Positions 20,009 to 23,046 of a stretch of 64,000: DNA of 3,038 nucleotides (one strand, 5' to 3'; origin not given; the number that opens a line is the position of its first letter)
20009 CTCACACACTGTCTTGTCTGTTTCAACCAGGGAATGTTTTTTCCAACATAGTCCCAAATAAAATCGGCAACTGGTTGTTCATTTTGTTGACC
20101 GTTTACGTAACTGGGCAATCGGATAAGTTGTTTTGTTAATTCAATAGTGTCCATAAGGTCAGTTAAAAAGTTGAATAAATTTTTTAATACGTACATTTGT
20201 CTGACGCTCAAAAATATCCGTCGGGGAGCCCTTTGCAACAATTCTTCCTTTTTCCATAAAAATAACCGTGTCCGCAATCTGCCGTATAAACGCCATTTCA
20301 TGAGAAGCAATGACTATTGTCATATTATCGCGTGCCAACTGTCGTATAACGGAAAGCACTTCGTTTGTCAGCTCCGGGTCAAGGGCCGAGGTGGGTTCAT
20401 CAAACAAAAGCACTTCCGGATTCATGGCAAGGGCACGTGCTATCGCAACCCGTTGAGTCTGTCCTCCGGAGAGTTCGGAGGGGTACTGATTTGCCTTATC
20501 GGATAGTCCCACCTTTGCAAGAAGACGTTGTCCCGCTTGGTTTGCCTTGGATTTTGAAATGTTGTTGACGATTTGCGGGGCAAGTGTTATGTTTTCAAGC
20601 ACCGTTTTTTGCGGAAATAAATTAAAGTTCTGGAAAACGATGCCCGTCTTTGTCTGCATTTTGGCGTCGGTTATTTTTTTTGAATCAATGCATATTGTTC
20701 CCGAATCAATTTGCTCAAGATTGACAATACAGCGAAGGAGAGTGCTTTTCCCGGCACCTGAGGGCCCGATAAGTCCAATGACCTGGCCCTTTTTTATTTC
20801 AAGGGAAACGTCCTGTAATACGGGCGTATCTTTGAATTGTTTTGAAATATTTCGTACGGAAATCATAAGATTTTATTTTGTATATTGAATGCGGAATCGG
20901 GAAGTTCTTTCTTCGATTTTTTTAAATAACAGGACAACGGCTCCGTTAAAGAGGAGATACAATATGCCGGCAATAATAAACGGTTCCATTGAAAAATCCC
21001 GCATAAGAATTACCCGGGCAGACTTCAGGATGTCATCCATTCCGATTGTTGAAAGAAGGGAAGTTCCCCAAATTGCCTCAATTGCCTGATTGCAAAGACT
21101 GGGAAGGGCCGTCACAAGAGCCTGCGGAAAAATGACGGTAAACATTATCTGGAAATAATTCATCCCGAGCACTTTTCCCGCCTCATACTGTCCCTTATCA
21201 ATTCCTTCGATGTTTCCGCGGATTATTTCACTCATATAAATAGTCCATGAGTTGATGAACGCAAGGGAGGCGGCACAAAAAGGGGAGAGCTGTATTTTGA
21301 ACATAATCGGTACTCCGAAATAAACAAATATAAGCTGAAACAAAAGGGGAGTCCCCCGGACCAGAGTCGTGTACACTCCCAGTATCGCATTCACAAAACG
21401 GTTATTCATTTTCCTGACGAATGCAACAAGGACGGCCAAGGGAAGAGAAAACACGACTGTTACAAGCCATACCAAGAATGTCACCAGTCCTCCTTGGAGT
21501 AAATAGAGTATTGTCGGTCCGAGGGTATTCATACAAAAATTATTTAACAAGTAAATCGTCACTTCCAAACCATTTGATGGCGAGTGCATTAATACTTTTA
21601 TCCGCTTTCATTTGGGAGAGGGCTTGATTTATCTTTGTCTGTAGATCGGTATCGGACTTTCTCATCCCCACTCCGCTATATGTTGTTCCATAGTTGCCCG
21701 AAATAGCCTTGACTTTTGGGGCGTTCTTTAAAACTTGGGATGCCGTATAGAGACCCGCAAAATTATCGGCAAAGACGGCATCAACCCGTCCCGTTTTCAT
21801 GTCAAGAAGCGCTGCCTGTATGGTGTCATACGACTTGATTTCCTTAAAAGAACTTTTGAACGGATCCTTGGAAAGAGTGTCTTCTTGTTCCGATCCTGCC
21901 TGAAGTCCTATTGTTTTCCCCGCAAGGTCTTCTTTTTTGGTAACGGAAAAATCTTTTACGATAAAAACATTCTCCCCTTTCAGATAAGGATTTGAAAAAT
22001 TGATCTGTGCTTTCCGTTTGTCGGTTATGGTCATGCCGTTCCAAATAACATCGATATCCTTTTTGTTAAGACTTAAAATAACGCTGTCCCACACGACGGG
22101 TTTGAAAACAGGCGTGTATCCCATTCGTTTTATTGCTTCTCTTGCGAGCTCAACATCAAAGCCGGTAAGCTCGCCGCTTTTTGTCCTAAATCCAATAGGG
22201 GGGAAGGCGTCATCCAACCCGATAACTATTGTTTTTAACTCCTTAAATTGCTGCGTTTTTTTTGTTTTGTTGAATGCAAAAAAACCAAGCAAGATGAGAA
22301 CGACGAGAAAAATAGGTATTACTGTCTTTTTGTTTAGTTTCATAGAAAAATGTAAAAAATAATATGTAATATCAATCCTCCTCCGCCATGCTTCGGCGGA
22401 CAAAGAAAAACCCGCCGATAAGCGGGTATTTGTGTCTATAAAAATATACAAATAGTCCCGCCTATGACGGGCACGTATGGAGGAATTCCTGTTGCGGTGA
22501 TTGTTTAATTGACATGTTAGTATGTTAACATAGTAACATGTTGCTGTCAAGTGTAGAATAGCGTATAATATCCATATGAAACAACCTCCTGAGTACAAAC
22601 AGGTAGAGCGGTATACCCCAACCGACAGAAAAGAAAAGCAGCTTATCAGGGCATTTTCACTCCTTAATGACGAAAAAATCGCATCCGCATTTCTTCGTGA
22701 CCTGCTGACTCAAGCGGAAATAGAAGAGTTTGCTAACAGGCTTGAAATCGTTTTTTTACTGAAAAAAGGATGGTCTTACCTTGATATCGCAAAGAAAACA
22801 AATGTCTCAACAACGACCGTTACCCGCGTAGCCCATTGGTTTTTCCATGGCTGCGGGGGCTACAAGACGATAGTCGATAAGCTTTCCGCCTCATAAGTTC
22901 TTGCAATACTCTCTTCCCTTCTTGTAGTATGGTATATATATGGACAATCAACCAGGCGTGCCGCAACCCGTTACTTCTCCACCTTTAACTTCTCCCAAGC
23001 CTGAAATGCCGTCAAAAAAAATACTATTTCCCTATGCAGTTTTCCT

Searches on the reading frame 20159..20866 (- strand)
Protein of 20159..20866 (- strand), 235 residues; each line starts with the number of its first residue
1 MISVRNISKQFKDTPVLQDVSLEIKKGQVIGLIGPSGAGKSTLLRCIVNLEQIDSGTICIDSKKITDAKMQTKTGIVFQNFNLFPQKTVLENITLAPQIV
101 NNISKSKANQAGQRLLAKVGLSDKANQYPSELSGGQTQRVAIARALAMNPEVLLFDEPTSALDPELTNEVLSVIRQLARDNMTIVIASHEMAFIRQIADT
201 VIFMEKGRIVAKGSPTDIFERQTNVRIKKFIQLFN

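Call 48: search_protein_families(library=ncbifam, proteins=[window:20159-20866:-], max_evalue=0.001)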
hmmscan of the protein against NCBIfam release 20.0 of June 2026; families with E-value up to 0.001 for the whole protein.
window:20159-20866:- (235 aa): 192 families (the best 25 are shown)
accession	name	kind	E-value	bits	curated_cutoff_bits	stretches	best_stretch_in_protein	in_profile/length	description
NF007027.0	PRK09493.1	equivalog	2.5e-87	292.2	379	1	1-232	1-237/240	glutamine ABC transporter ATP-binding protein GlnQ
NF008428.0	PRK11264.1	equivalog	9.7e-84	280.5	406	1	1-234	3-247/250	L-cystine ABC transporter ATP-binding protein TcyN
TIGR03005.1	ectoine_ehuA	equivalog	6.6e-79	264.7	345.4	1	2-232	1-248/252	ectoine/hydroxyectoine ABC transporter ATP-binding protein EhuA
NF007908.0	PRK10619.1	equivalog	1.8e-67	227.2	466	1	3-232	7-253/257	histidine ABC transporter ATP-binding protein HisP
NF008338.0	PRK11124.1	equivalog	7.5e-67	225.4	369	1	2-230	3-239/242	arginine ABC transporter ATP-binding protein ArtP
TIGR00972.1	3a0107s01c2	equivalog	2.7e-64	216.9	343.2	1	2-231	2-243/248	phosphate ABC transporter ATP-binding protein PstB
TIGR03265.1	PhnT2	equivalog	1.9e-63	214.8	457.7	1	2-232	5-236/353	putative 2-aminoethylphosphonate ABC transporter ATP-binding protein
TIGR02314.1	ABC_MetN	equivalog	1.1e-62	212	499.7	1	1-232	1-242/343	methionine ABC transporter ATP-binding protein MetN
TIGR00968.1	3a0106s01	subfamily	1.4e-62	211.3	342.75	1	2-232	1-232/237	sulfate ABC transporter ATP-binding protein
TIGR02315.1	ABC_phnC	equivalog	1.2e-58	198.4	266.1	1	1-222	1-237/243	phosphonate ABC transporter ATP-binding protein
NF006987.0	PRK09452.1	equivalog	9.5e-57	192.4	482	1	1-232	17-249/378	spermidine/putrescine ABC transporter ATP-binding protein PotA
TIGR02673.1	FtsE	equivalog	8.1e-56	189.1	264.85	1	1-208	1-214/214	cell division ATP-binding protein FtsE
NF043075.1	MMSYN1_0197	equivalog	9.7e-55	185.8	550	1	1-232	2-234/341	spermidine/putrescine ABC transporter ATP-binding protein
TIGR04521.1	ECF_ATPase_2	equivalog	2.6e-54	184.2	330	1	13-226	17-240/279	energy-coupling factor transporter ATPase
NF008105.0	PRK10851.1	equivalog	5.5e-54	183.2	502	1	2-224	3-230/362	sulfate/thiosulfate ABC transporter ATP-binding protein CysA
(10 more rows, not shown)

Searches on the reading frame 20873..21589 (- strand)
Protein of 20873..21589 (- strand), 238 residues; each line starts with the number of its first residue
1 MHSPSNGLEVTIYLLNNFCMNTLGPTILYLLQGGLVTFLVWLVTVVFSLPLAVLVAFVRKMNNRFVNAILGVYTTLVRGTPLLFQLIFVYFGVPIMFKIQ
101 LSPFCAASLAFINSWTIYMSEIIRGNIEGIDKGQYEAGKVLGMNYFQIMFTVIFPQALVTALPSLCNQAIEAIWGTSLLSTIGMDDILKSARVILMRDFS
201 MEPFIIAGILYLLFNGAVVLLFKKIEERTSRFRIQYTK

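Call 48: search_protein_families(library=ncbifam, proteins=[window:20873-21589:-], max_evalue=0.001)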
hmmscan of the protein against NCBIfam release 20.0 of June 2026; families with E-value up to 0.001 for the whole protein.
window:20873-21589:- (238 aa): 12 families
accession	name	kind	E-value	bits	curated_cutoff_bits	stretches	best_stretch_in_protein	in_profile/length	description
TIGR03004.1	ectoine_ehuC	equivalog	1.1e-35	123.4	196.95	1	29-234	6-211/214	ectoine/hydroxyectoine ABC transporter permease subunit EhuC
NF011680.0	PRK15100.1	equivalog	8.7e-35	120.6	300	1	27-231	12-216/222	cystine ABC transporter permease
NF007028.0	PRK09494.1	equivalog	1.1e-34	120.2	303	1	18-228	3-215/219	glutamine ABC transporter permease GlnP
NF008336.0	PRK11122.1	equivalog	1.1e-28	100.4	248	1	29-233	7-219/222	arginine ABC transporter permease ArtM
TIGR03003.1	ectoine_ehuD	equivalog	1.1e-27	97.3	205.2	1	29-228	12-211/212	ectoine/hydroxyectoine ABC transporter permease subunit EhuD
NF011651.0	PRK15069.1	subfamily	2.8e-27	95.6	306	1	31-231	20-230/237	histidine ABC transporter permease HisM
NF008337.0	PRK11123.1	equivalog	3.2e-27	95.5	277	1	29-233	6-234/238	arginine ABC transporter permease ArtQ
NF011687.0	PRK15107.1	equivalog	1.1e-21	77.8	318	1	17-229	3-223/224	glutamate/aspartate ABC transporter permease GltK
TIGR01726.1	HEQRo_perm_3TM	subfamily_domain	3.7e-21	75.5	42.2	1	29-125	4-99/99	ABC transporter permease subunit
NF011714.0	PRK15135.1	subfamily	2.5e-20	73.3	319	1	30-218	9-208/228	histidine ABC transporter permease HisQ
TIGR01097.1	PhnE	equivalog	4.2e-06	26.4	216.7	1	37-160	68-183/252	phosphonate ABC transporter, permease protein PhnE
NF045476.1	Opp4C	equivalog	0.00051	19.4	350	1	28-184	70-221/278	oligopeptide ABC transporter permease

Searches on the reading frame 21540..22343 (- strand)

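Call 48: search_protein_families(library=ncbifam, proteins=[window:21540-22343:-], max_evalue=0.001)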
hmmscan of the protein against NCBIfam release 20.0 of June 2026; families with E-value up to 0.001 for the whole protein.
window:21540-22343:- (267 aa): 14 families
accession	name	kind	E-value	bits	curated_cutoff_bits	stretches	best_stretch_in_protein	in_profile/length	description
TIGR01096.1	3A0103s03R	subfamily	3.5e-50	170.9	256.35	1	24-259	12-250/250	lysine/arginine/ornithine ABC transporter substrate-binding protein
NF008426.0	PRK11260.1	equivalog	7e-48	163.2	312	1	13-262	15-263/266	cystine ABC transporter substrate-binding protein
NF007029.0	PRK09495.1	equivalog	1.2e-34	120.3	303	1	32-262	20-246/248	glutamine ABC transporter substrate-binding protein GlnH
NF041764.1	ArtI_Ecoli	equivalog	1.9e-34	119.1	522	1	37-259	21-241/243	arginine ABC transporter substrate-binding protein ArtI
NF011583.0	PRK15007.1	subfamily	6.8e-32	110.7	358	1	37-259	21-241/243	arginine ABC transporter substrate-binding protein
NF041765.1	ArtJ_Ecoli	equivalog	9.5e-32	110.5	510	1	37-260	21-242/243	arginine ABC transporter substrate-binding protein ArtJ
NF011965.0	PRK15437.1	equivalog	9.1e-29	100.8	459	1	37-261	26-255/260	histidine ABC transporter substrate-binding protein HisJ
NF011586.0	PRK15010.1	equivalog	3.3e-26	92.4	440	1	37-260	26-254/260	lysine/arginine/ornithine ABC transporter substrate-binding protein ArgT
NF008112.0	PRK10859.1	equivalog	3.4e-14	52.2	354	1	14-261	19-267/483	membrane-bound lytic murein transglycosylase MltF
NF052427.1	StpK7MSMEG_1200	equivalog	1.7e-13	50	900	1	32-258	357-584/601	serine/threonine protein kinase StpK7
TIGR02995.1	ectoine_ehuB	equivalog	4.4e-12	45.8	190.9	1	27-250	23-251/275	ectoine/hydroxyectoine ABC transporter substrate-binding protein EhuB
NF008885.0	PRK11917.1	equivalog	4.4e-11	42.8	373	1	27-258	28-257/259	bifunctional adhesin/ABC transporter aspartate/glutamate-binding protein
TIGR04262.1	orph_peri_GRRM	subfamily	7.8e-07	28.6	190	1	92-252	62-221/257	extracellular substrate binding-like orphan protein GrrP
TIGR03870.1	ABC_MoxJ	equivalog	0.00051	19.6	258.1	0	60-135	19-93/246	methanol oxidation system protein MoxJ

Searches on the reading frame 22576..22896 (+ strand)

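Call 48: search_protein_families(library=ncbifam, proteins=[window:22576-22896:+], max_evalue=0.001)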
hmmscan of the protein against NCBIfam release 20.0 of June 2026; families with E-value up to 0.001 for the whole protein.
window:22576-22896:+ (106 aa): 3 families
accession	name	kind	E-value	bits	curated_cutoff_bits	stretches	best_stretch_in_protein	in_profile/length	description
TIGR02531.1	yecD_yerC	hypoth_equivalog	6.6e-13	48.9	42.2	1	19-102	4-87/88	YerC/YecD family TrpR-related protein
TIGR01321.1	TrpR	equivalog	1.4e-06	28.6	67.25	1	22-86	11-76/94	trp operon repressor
NF033545.0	transpos_IS630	equivalog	0.00052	19.6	100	1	55-89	2-36/299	IS630 family transposase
